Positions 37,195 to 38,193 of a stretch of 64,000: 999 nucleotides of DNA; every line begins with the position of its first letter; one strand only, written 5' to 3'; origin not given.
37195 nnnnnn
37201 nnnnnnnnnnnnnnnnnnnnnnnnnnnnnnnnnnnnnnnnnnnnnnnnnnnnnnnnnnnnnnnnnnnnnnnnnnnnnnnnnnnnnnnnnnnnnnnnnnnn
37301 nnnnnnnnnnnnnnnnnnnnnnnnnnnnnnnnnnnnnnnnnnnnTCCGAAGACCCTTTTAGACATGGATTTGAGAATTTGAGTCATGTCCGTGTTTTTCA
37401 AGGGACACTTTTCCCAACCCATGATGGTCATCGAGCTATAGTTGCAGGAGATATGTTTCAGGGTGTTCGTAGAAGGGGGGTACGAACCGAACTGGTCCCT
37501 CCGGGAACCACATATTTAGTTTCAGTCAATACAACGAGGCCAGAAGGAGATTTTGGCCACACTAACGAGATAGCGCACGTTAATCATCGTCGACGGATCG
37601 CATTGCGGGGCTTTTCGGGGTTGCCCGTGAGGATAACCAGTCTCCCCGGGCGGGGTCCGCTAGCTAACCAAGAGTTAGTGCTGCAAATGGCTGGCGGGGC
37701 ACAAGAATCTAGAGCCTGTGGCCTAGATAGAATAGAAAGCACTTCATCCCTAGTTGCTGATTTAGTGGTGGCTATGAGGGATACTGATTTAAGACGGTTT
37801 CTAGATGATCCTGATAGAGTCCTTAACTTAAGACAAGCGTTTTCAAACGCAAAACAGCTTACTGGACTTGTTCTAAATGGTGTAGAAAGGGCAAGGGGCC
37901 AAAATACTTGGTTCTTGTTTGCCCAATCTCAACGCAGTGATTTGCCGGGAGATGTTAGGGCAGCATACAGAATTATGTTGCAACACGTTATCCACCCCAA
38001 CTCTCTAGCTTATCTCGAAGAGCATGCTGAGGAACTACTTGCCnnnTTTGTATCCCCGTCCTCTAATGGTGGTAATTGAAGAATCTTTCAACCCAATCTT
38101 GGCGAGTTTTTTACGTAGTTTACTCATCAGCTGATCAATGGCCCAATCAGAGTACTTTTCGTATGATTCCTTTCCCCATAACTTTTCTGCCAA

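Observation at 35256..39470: Accessory block between atp/ccdA and rpoD: 137-aa + 630-aa unknown proteins with a convergent, overlapping wHTH regulator bearing a novel N-terminal domain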

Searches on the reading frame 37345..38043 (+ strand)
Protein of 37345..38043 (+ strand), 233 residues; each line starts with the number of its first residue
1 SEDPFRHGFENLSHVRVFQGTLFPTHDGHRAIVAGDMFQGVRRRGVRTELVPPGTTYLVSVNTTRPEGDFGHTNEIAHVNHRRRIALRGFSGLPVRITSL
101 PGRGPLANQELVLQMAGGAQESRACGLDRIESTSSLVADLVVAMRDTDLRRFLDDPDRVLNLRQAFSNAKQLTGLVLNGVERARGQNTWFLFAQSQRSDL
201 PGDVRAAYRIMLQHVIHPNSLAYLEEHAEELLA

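Call 73: search_solved_structures(query=A6, max_evalue=10, show_alignments=2)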
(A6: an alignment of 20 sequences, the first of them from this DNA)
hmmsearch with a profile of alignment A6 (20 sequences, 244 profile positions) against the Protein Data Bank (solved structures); distinct sequences matched with E-value up to 10: 55.
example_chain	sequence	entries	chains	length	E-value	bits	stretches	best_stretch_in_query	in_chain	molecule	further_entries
1yul_A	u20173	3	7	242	5.3e-06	29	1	10-207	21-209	Probable nicotinate-nucleotide adenylyltransferase | 'Probable nicotinate-nucleotide adenylyltransferase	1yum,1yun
3elb_A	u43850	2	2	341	0.00076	22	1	11-89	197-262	Ethanolamine-phosphate cytidylyltransferase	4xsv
8zn2_A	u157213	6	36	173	0.0018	20.7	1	12-54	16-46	Phosphopantetheine adenylyltransferase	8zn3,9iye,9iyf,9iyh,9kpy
9iyg_A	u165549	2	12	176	0.0019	20.6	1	12-54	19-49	Phosphopantetheine adenylyltransferase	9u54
1b6t_A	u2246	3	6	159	0.0024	20.4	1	15-95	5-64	PROTEIN (PHOSPHOPANTETHEINE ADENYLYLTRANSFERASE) | PHOSPHOPANTETHEINE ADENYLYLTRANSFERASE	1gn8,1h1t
1qjc_A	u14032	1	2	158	0.0024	20.3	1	15-95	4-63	PHOSPHOPANTETHEINE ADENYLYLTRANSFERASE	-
6cck_A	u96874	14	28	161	0.0024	20.3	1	15-95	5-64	Phosphopantetheine adenylyltransferase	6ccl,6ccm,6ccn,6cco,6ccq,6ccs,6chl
5jbn_A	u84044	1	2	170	0.0027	20.2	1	15-95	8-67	Phosphopantetheine adenylyltransferase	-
6b7a_A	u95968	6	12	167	0.0027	20.2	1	15-94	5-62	Phosphopantetheine adenylyltransferase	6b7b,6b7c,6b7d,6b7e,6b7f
8i8i_A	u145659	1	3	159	0.0047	19.4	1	15-53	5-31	Phosphopantetheine adenylyltransferase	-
9x6f_A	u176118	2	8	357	0.009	18.4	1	16-94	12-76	Nicotinamide-nucleotide adenylyltransferase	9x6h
5h7x_A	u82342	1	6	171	0.0096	18.4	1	15-55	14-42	Phosphopantetheine adenylyltransferase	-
9xwq_A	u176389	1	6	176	0.011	18.2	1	12-43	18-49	Phosphopantetheine adenylyltransferase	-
5h16_A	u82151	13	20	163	0.011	18.1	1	16-56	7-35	Phosphopantetheine adenylyltransferase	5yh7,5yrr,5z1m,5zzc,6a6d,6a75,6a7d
4nah_A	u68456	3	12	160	0.011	18.1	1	13-68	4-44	Phosphopantetheine adenylyltransferase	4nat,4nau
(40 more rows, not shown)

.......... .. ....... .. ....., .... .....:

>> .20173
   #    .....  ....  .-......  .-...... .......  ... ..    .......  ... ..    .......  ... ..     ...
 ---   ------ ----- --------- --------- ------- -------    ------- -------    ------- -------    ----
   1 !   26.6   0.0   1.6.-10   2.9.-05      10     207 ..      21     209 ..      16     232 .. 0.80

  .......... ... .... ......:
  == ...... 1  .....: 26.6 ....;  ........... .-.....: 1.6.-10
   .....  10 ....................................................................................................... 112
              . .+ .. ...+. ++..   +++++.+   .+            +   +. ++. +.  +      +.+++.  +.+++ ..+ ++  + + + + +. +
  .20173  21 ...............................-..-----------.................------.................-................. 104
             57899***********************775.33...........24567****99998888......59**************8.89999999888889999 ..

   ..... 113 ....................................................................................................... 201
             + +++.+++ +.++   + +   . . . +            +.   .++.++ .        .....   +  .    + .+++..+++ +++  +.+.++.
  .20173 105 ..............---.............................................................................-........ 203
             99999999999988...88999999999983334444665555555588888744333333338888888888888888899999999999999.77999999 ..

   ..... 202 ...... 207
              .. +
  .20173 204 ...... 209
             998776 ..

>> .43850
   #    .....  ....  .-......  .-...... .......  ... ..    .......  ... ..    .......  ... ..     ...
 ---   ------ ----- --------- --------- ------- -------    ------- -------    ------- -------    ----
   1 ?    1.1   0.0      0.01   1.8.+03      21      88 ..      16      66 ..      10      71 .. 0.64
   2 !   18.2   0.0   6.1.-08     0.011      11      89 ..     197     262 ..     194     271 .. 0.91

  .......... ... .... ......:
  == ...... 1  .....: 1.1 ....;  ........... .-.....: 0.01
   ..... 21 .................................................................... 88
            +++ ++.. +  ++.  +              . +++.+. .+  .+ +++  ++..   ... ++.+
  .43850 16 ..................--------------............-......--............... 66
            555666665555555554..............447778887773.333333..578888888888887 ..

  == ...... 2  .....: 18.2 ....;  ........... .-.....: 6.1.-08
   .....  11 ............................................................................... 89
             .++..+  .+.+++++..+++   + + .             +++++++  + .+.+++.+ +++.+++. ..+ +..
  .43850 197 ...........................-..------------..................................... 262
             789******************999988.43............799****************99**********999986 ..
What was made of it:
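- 37366..38043 (+): NadD-like HIGH-motif nucleotidyltransferase domain (residues ~405-630). The domain profile against PDB gives NadD 1yul at E 5.3e-6, and all 55 hits belong to this superfamily (call 73).
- On HIGH-motif nucleotidyltransferase superfamily (NadD-like): The domain profile A6 matches NadD 1yul at E 5.3e-6 over 198 of 244 positions, and all 55 hits belong to this superfamily (call 73).
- The domain profile matches NadD 1yul at E 5.3e-6 across both signature motifs, and all 55 PDB hits are HIGH-type nucleotidyltransferases (call 73).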
